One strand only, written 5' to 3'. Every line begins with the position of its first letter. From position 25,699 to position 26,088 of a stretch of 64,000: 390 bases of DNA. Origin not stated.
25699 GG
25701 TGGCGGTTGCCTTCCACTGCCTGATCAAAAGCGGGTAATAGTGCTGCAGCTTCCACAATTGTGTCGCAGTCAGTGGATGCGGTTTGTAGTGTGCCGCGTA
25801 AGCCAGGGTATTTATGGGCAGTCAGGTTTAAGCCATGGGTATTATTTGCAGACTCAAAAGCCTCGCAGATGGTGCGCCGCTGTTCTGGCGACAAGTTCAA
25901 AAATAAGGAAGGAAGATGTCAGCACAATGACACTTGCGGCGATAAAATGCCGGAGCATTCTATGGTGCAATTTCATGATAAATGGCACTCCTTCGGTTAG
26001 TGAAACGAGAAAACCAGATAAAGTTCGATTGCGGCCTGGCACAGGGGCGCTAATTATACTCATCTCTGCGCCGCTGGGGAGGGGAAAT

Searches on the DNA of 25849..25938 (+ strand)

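Call 45: search_dna_similar(query=window:25849-25938:+, collection=ecoli_genomes, mode=near, max_rows=12)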
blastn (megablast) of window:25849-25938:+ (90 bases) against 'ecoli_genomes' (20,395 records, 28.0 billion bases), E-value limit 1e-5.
Records with a match: 5405; places in all: 5407; records where one place covers at least 80% of the query: 222.
Genomes with a match: 5405 of 5426; with a place that covers at least 80% of the query: 222. Places per genome that has any: lowest 1, median 1, highest 2. On chromosomes: 5405 places; on plasmids: 2.
Best place of each record, by identity: >=99% 5389; 95-99% 12; 90-95% 4.
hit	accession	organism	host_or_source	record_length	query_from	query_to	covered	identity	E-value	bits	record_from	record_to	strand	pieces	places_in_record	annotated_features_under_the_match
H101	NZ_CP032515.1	Escherichia coli strain 118UI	Homo sapiens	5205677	1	90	100%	100.0%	7e-19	184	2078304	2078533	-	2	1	dgcJ: diguanylate cyclase DgcJ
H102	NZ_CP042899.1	Escherichia coli strain CFSAN061763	missing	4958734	1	90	100%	100.0%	7e-19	184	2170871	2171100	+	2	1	dgcJ: diguanylate cyclase DgcJ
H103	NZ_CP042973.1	Escherichia coli strain CFSAN061768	missing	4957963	1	90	100%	100.0%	7e-19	184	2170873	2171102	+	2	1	dgcJ: diguanylate cyclase DgcJ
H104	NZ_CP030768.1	Escherichia coli strain 2017C-4173W12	missing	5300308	1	90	100%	100.0%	7e-19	184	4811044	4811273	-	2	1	dgcJ: diguanylate cyclase DgcJ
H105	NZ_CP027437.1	Escherichia coli strain 2012C-4221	missing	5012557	1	90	100%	100.0%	7e-19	184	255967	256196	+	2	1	dgcJ: diguanylate cyclase DgcJ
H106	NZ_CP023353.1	Escherichia coli strain 746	canine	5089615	1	90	100%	100.0%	7e-19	184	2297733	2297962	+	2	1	dgcJ: diguanylate cyclase DgcJ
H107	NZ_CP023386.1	Escherichia coli strain 1190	canine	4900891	1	90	100%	100.0%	7e-19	184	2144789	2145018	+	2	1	dgcJ: diguanylate cyclase DgcJ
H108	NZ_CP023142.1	Escherichia coli strain CFSAN061770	missing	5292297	1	90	100%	100.0%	7e-19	184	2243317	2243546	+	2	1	dgcJ: diguanylate cyclase DgcJ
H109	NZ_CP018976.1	Escherichia coli strain Ecol_545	Homo sapiens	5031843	1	90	100%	100.0%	7e-19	184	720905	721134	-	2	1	dgcJ: diguanylate cyclase DgcJ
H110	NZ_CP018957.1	Escherichia coli strain Ecol_316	Homo sapiens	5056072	1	90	100%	100.0%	7e-19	184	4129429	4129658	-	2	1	dgcJ: diguanylate cyclase DgcJ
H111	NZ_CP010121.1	Escherichia coli strain C4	cow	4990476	1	90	100%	100.0%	7e-19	184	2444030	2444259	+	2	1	dgcJ: diguanylate cyclase DgcJ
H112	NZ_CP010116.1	Escherichia coli strain C1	cow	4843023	1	90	100%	100.0%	7e-19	184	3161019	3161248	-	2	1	dgcJ: diguanylate cyclase DgcJ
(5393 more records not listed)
